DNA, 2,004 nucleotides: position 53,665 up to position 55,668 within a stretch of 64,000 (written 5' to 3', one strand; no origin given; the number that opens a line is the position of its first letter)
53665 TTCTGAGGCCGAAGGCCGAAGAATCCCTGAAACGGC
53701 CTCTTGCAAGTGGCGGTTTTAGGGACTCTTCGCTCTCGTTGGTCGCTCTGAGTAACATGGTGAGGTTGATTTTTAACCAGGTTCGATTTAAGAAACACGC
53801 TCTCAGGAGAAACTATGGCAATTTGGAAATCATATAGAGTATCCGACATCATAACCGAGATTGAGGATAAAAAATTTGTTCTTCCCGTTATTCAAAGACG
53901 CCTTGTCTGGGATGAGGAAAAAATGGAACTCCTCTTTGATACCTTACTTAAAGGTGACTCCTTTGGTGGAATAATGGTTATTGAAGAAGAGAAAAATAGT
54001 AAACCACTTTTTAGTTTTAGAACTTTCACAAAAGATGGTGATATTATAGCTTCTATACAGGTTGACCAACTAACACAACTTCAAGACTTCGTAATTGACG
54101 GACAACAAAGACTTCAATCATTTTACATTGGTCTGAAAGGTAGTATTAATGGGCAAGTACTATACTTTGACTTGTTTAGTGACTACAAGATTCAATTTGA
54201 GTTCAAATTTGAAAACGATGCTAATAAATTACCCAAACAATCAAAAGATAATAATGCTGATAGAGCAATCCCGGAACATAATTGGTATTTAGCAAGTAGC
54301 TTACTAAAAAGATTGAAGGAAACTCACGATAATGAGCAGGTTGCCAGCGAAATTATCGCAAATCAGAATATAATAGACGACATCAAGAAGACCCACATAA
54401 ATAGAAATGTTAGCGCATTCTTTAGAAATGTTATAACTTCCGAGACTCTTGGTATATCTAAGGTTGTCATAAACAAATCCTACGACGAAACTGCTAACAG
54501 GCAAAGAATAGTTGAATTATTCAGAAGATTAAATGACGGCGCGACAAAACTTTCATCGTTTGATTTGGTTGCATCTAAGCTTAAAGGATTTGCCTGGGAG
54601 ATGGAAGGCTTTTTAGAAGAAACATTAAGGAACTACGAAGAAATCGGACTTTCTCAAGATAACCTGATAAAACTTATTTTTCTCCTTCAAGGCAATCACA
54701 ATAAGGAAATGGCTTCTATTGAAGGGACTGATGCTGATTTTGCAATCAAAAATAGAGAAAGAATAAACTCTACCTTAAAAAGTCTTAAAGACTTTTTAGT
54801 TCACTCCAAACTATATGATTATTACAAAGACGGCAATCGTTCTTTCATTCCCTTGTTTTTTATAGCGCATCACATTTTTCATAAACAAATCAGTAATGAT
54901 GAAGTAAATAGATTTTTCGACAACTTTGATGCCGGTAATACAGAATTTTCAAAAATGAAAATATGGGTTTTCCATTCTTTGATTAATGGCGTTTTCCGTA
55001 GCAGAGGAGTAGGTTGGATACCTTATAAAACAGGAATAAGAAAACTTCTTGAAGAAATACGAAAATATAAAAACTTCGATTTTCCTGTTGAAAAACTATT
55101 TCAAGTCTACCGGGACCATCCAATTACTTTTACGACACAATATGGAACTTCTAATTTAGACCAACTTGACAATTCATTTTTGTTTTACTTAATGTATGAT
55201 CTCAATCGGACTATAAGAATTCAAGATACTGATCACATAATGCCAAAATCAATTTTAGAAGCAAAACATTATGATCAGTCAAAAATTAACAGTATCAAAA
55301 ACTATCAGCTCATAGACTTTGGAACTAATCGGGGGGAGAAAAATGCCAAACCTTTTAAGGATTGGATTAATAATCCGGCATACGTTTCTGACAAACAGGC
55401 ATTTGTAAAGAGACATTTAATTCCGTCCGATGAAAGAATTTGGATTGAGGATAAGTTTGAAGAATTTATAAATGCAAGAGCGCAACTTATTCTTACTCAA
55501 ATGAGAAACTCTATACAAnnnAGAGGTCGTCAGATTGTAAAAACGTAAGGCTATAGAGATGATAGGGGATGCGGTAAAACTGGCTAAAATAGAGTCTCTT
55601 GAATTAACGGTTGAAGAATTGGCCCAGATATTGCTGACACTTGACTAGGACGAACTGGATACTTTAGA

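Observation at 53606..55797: AT-rich GmrSD-like (DUF262-DUF1524) type IV restriction gene plus YefM-like pseudogene inserted between nuoF and nuoG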

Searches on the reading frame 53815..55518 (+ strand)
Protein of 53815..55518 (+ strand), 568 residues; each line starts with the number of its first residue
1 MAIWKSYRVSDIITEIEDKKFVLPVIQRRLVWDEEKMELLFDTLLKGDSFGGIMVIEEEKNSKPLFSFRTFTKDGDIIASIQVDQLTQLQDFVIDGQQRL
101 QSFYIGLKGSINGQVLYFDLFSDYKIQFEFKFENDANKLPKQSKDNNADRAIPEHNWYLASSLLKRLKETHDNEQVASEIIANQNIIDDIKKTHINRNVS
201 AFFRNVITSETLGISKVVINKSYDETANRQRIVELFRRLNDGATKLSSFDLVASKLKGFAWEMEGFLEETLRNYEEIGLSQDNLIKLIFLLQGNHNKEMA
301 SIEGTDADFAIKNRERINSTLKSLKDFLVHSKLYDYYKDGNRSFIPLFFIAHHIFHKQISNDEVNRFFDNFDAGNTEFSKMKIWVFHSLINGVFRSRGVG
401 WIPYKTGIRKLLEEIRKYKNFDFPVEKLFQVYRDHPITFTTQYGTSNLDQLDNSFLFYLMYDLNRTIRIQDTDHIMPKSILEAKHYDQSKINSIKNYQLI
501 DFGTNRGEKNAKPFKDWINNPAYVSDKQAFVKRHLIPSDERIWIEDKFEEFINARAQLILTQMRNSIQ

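Call 5: search_protein_families(library=pfam, proteins=[window:53815-55518:+], max_evalue=0.01)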
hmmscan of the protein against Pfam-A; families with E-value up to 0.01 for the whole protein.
window:53815-55518:+ (568 aa): 1 family
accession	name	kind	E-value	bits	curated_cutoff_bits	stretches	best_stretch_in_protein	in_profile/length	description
PF03235.19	GmrSD_N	-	1.7e-22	80.9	33.2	1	10-256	2-198/199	GmrSD restriction endonuclease, N-terminal domain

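Call 7: search_protein_families(library=padloc, proteins=[window:53815-55518:+], max_evalue=0.01)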
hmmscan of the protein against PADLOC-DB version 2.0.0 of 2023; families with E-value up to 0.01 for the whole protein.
window:53815-55518:+ (568 aa): 4 families
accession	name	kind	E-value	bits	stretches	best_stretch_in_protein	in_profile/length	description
PDLC04151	HEC-05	-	1.3e-44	150.9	1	1-566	20-592/600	-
PDLC04150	HEC-05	-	7e-28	95.8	1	8-565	9-579/583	-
PDLC04709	PDC-M55C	-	1.5e-07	28.4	1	9-108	17-108/554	-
PDLC04153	HEC-05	-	7.7e-06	22.4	1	9-109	9-114/621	-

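Call 10: search_protein_families(library=ncbifam, proteins=[window:53815-55518:+], max_evalue=1)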
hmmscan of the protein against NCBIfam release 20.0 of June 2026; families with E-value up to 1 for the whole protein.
window:53815-55518:+ (568 aa): 1 family
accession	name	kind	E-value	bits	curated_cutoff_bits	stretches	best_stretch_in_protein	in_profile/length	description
NF051879.1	TDE1658_narrow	equivalog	0.0062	15.6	340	1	205-327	182-301/342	MOSP complex formation periplasmic protein, TDE1658 family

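Call 17: find_encoding_contigs(protein=window:53815-55518:+, flank=10000, max_places=10)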
Protein window:53815-55518:+ (568 aa): no gene with exactly this product is on record in the collection.

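Call 18: find_homologous_proteins(query=window:53815-55518:+, max_evalue=0.00001)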
Query window:53815-55518:+ (568 aa): 1193 proteins with E <= 0.00001 among 8000 candidates; the best 120 are listed.
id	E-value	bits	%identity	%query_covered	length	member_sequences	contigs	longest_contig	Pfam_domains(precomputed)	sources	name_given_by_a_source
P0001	0.0e+0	1273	100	100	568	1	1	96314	PF03235.20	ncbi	-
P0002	1.3e-297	1006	78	99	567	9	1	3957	PF03235.20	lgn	-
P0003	5.7e-296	1001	77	99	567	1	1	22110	PF03235.20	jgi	jgi:uncharacterized protein with ParB-like and HNH nuclease domain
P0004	9.7e-296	1000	77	99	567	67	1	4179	PF03235.20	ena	-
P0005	1.8e-295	999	78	99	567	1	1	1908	PF03235.20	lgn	-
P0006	2.2e-295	999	78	99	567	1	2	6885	PF03235.20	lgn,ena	-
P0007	5.3e-295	998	78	99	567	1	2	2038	PF03235.20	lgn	-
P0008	7.7e-295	997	77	99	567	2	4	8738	PF03235.20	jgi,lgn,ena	jgi:uncharacterized protein with ParB-like and HNH nuclease domain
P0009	2.9e-293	992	77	99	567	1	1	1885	PF03235.20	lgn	-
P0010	6.6e-293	991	77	99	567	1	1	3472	PF03235.20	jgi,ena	-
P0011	9.3e-293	990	77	99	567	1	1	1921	PF03235.20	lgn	-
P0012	1.6e-292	990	78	99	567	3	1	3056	PF03235.20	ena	-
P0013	8.1e-292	987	77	99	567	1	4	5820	PF03235.20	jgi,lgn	jgi:uncharacterized protein with ParB-like and HNH nuclease domain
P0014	1.3e-291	987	77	99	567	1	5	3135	PF03235.20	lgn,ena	-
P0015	1.5e-291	986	77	99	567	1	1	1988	PF03235.20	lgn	-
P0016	2.1e-291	986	77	99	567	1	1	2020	PF03235.20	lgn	-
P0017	2.2e-291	986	77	99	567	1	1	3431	PF03235.20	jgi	jgi:uncharacterized protein with ParB-like and HNH nuclease domain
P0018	2.7e-291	986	76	99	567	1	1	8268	PF03235.20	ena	-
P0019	3.8e-291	985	76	99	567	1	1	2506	PF03235.20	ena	-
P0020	1.0e-290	984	76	99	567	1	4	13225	PF03235.20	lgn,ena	-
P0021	1.1e-290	984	77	99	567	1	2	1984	PF03235.20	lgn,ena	-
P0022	2.2e-290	982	77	99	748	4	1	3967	PF14088.12,PF03235.20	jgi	jgi:hypothetical protein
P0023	2.7e-290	982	76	99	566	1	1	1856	PF03235.20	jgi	-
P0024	3.9e-290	982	76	99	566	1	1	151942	PF03235.20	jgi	-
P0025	8.6e-290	981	76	99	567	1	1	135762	PF03235.20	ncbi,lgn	-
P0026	1.5e-289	980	76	99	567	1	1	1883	PF03235.20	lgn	-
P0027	9.4e-289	977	75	99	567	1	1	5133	PF03235.20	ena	-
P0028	1.2e-288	977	75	99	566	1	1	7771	PF03235.20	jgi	-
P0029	4.6e-288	975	76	99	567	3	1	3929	PF03235.20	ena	-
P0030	6.8e-288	974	76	99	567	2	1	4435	PF03235.20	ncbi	ncbi:MAG: hypothetical protein RL060_837 [Bacteroidota bacterium]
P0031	1.7e-287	973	76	99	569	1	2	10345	PF03235.20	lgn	-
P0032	4.6e-287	972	76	99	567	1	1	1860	PF03235.20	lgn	-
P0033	5.1e-286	968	80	94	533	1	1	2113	PF03235.20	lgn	-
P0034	7.1e-286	968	76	99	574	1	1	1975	PF03235.20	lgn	-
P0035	1.7e-285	966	75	100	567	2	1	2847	PF03235.20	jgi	jgi:uncharacterized protein with ParB-like and HNH nuclease domain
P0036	2.1e-285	966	75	99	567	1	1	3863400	PF03235.20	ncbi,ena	-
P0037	3.1e-285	966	75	99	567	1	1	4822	PF03235.20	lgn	-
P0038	1.3e-284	963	74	99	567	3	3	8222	PF03235.20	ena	-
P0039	1.9e-284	963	75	99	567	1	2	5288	PF03235.20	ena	-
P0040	3.2e-284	962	74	100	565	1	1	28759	PF03235.20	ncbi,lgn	ncbi:MAG: DUF262 domain-containing protein [Candidatus Zixiibacteriota bacterium]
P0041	3.4e-284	962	75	99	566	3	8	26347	PF03235.20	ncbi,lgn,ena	-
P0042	4.8e-284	962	74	99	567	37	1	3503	PF03235.20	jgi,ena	-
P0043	6.6e-284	961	75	99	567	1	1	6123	PF03235.20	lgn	-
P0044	1.0e-283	960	75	99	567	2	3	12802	PF03235.20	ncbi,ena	-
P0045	9.6e-283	957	74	100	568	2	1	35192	PF03235.20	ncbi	-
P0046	1.2e-282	957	76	99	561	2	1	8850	PF03235.20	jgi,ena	-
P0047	2.1e-282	956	76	99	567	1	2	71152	PF03235.20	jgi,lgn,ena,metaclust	metaclust:\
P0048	2.2e-281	953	74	99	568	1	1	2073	PF03235.20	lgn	-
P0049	7.1e-281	951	74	100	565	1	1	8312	PF03235.20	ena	-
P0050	1.6e-280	950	74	99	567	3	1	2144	PF03235.20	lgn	-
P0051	4.1e-280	949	75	99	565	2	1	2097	PF03235.20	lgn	-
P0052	4.7e-280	948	72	100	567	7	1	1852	PF03235.20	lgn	-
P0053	9.2e-280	947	75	99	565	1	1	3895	PF03235.20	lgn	-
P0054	9.3e-280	947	75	100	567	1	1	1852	PF03235.20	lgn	-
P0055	2.7e-279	946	75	99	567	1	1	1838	PF03235.20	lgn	-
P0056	2.9e-279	946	74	99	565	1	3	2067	PF03235.20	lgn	-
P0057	4.2e-279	945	72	100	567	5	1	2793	PF03235.20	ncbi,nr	ncbi:MAG TPA: hypothetical protein DEO33_04765 [Rikenellaceae bacterium]|nr:hypothetical protein [Ri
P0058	5.0e-279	945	74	99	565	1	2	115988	PF03235.20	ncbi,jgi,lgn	-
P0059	5.0e-279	945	74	99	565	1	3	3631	PF03235.20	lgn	-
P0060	5.2e-279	945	73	99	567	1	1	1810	PF03235.20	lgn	-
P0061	1.4e-278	944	74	99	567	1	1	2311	PF03235.20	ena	-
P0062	1.7e-278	943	74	99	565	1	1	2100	PF03235.20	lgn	-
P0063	2.0e-278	943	74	99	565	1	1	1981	PF03235.20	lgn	-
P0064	4.7e-278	942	74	99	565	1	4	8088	PF03235.20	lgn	-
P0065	6.0e-278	941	74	99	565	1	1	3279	PF03235.20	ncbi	-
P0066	7.3e-278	941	73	99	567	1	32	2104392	PF03235.20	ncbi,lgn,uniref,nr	ncbi:DUF262 domain-containing protein [Elizabethkingia anophelis]|uniref:DUF262 domain-containing pr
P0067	1.8e-277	940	71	100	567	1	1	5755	PF03235.20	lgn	-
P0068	1.9e-277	940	74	99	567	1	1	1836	PF03235.20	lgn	-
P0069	4.1e-277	939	74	99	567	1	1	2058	PF03235.20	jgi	-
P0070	4.5e-277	939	74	99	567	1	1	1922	PF03235.20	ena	-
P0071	1.0e-276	937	74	99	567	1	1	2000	PF03235.20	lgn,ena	-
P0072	1.1e-275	934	74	99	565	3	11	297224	PF03235.20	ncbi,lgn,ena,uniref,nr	ncbi:MAG: DUF262 domain-containing protein [Hydrotalea sp. AMD]|uniref:DUF262 domain-containing prot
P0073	1.8e-275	933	74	98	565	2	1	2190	PF03235.20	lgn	-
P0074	2.6e-275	933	73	99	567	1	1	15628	PF03235.20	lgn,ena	-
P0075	9.3e-275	931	73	99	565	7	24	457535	PF03235.20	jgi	jgi:hypothetical protein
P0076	1.1e-274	931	73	97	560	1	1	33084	PF03235.20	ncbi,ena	-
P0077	1.2e-274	931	72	99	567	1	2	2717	PF03235.20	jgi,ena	-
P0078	2.1e-274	930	72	100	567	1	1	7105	PF03235.20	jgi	jgi:hypothetical protein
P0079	2.9e-274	929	72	99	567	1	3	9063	PF03235.20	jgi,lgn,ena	jgi:uncharacterized protein with ParB-like and HNH nuclease domain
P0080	4.1e-274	929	70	100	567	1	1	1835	PF03235.20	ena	-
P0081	6.1e-274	928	73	100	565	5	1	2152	PF03235.20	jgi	-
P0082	1.9e-273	927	72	100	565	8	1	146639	PF03235.20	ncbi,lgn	-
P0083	4.0e-273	926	73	99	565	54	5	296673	PF03235.20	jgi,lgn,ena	jgi:uncharacterized protein with ParB-like and HNH nuclease domain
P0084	4.3e-273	925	73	99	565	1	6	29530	PF03235.20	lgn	-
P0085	5.4e-273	925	72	99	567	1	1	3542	PF03235.20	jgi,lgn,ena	-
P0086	1.3e-272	924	73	99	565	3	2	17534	PF03235.20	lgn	-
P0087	1.5e-272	924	72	99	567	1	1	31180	PF03235.20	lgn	-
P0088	4.4e-272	922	71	99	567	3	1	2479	PF03235.20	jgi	jgi:uncharacterized protein with ParB-like and HNH nuclease domain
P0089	5.4e-272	922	73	99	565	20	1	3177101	PF03235.20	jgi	jgi:hypothetical protein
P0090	6.1e-272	922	73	99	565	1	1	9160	PF03235.20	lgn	-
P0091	7.5e-272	921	72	99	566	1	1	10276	PF03235.20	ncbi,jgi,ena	jgi:uncharacterized protein with ParB-like and HNH nuclease domain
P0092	9.4e-272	921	72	99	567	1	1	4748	PF03235.20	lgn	-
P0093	9.7e-272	921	73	98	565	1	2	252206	PF03235.20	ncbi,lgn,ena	-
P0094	2.2e-271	920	71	99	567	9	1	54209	PF03235.20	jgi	jgi:uncharacterized protein with ParB-like and HNH nuclease domain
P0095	2.6e-271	920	72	100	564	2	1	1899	PF07510.17,PF03235.20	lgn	-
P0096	2.8e-271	919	73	99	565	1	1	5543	PF03235.20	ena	-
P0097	3.0e-271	919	73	99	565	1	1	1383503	PF03235.20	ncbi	-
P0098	5.8e-271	918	70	100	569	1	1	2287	PF03235.20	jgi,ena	-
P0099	9.7e-271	918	72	99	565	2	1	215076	PF03235.20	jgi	jgi:uncharacterized protein with ParB-like and HNH nuclease domain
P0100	2.7e-270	916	71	99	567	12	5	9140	PF03235.20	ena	-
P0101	2.7e-270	916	71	100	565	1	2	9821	PF03235.20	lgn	-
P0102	1.6e-268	910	70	99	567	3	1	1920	PF03235.20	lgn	-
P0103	1.8e-268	910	70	100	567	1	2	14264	PF03235.20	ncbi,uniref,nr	ncbi:DUF262 domain-containing protein [Capnocytophaga canimorsus]|uniref:DUF262 domain-containing pr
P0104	3.7e-268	909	73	99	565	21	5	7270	PF03235.20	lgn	-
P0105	9.8e-268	908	70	100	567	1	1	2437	PF03235.20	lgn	-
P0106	1.7e-267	907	70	100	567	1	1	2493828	PF03235.20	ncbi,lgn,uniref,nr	ncbi:hypothetical protein CGC56_01695 [Capnocytophaga canimorsus]|uniref:GmrSD restriction endonucle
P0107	1.8e-267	907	72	99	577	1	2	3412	PF03235.20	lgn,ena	-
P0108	1.9e-267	907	70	100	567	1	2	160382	PF03235.20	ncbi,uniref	ncbi:GmrSD restriction endonuclease domain-containing protein [Capnocytophaga canimorsus]|uniref:Gmr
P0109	2.6e-267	906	69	100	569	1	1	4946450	PF03235.20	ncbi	-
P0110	3.5e-267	906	71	99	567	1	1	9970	PF03235.20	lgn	-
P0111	7.0e-267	905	70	100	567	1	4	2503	PF03235.20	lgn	-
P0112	2.1e-266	903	70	99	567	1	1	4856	PF03235.20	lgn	-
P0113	2.9e-266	903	70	100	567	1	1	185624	PF03235.20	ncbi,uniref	ncbi:GmrSD restriction endonuclease domain-containing protein [Capnocytophaga canimorsus]|uniref:Gmr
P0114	3.7e-266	903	70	99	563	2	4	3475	PF03235.20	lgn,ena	-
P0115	4.6e-266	902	71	99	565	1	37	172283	PF03235.20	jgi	jgi:sulfur relay (sulfurtransferase) DsrC/TusE family protein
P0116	5.1e-266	902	70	100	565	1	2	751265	PF03235.20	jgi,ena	jgi:hypothetical protein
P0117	5.8e-266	902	69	99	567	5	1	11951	PF03235.20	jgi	jgi:uncharacterized protein with ParB-like and HNH nuclease domain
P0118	1.6e-265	900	70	99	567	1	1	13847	PF03235.20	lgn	-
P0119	2.1e-265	900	70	99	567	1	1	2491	PF03235.20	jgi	-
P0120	3.3e-265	899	70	100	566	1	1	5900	PF03235.20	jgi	jgi:uncharacterized protein with ParB-like and HNH nuclease domain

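Call 20: find_encoding_contigs(protein=P0001, flank=10000, max_places=4)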
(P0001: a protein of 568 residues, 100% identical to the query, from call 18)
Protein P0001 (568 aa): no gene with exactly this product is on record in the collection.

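Call 21: find_encoding_contigs(protein=P0003, flank=6000, max_places=4)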
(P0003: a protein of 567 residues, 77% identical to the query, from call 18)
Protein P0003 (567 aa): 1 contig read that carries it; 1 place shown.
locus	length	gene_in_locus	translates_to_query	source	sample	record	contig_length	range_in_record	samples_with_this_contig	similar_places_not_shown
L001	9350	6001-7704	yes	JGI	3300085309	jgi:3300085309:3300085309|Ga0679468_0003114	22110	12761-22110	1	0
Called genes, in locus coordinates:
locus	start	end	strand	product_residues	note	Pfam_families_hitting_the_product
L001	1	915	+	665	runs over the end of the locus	PF00361:Proton_antipo_M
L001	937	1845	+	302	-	PF00146:NADHdh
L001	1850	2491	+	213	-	-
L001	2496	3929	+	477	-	PF00361:Proton_antipo_M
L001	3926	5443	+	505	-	PF00346:Complex1_49kDa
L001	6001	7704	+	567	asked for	PF03235:GmrSD_N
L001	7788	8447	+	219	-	PF00293:NUDIX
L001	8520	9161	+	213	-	-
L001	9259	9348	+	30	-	?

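Call 22: find_encoding_contigs(protein=P0024, flank=6000, max_places=3)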
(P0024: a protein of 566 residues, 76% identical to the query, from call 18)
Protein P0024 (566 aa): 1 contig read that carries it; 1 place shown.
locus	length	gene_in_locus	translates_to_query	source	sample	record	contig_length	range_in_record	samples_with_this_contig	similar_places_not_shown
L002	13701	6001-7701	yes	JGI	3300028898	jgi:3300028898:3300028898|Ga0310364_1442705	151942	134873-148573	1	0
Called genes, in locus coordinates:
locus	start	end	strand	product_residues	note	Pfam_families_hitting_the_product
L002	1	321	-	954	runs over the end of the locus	PF00176:SNF2-rel_dom, PF00270:DEAD (weak), PF04851:ResIII, PF00271:Helicase_C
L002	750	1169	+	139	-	-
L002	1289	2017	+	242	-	PF14518:Haem_oxygenas_2 (weak)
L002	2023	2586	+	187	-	PF18753:Nmad2 (weak)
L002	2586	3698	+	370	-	PF01381:HTH_3 (weak), PF06114:Peptidase_M78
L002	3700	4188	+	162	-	PF11848:DUF3368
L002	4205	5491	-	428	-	PF17293:Arm-DNA-bind_5 (weak), PF13102:Phage_int_SAM_5, PF00589:Phage_integrase (weak)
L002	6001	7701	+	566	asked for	PF03235:GmrSD_N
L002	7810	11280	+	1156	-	PF20464:MmeI_N, PF20465:MmeI_hel, PF20473:MmeI_Mtase, PF07669:Eco57I, PF20466:MmeI_TRD (weak)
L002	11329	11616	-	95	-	PF13560:HTH_31, PF07022:Phage_CI_repr (weak), PF12844:HTH_19, PF01381:HTH_3, PF13443:HTH_26 (weak)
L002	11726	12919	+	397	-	PF14903:WG_beta_rep (weak)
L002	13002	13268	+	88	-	-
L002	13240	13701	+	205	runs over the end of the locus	-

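Call 23: find_encoding_contigs(protein=P0025, flank=6000, max_places=3)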
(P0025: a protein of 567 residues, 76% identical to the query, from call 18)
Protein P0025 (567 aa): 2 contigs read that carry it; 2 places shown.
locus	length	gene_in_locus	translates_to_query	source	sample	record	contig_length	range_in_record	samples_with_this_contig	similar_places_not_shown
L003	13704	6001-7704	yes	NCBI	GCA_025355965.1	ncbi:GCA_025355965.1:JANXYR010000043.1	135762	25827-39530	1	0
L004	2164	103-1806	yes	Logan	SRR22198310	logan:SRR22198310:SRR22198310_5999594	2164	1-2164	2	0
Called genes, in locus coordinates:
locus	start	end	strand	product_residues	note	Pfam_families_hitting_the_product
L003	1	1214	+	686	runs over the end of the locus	PF11845:Tll0287-like, PF08447:PAS_3, PF13426:PAS_9 (weak), PF02518:HATPase_c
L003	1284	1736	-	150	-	PF02915:Rubrerythrin (weak)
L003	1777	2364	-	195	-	PF04264:YceI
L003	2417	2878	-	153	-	PF00578:AhpC-TSA, PF08534:Redoxin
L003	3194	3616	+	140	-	PF14697:Fer4_21 (weak), PF12797:Fer4_2 (weak), PF00037:Fer4 (weak), PF12837:Fer4_6 (weak)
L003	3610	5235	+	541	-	PF09699:Paired_CXXCH_1 (faint), PF14522:Cytochrome_C7 (faint), PF14537:Cytochrom_c3_2 (faint), PF02335:Cytochrom_C552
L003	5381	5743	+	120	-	-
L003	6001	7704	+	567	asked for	PF03235:GmrSD_N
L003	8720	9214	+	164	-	PF10097:DUF2335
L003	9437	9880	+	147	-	PF04773:FecR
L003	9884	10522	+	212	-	PF00691:OmpA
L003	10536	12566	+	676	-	PF05226:CHASE2, PF01966:HD, PF13487:HD_5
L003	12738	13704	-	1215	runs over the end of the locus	PF05170:AsmA (faint), PF05359:DUF748, PF00691:OmpA (faint)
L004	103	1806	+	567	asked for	PF03235:GmrSD_N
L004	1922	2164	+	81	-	?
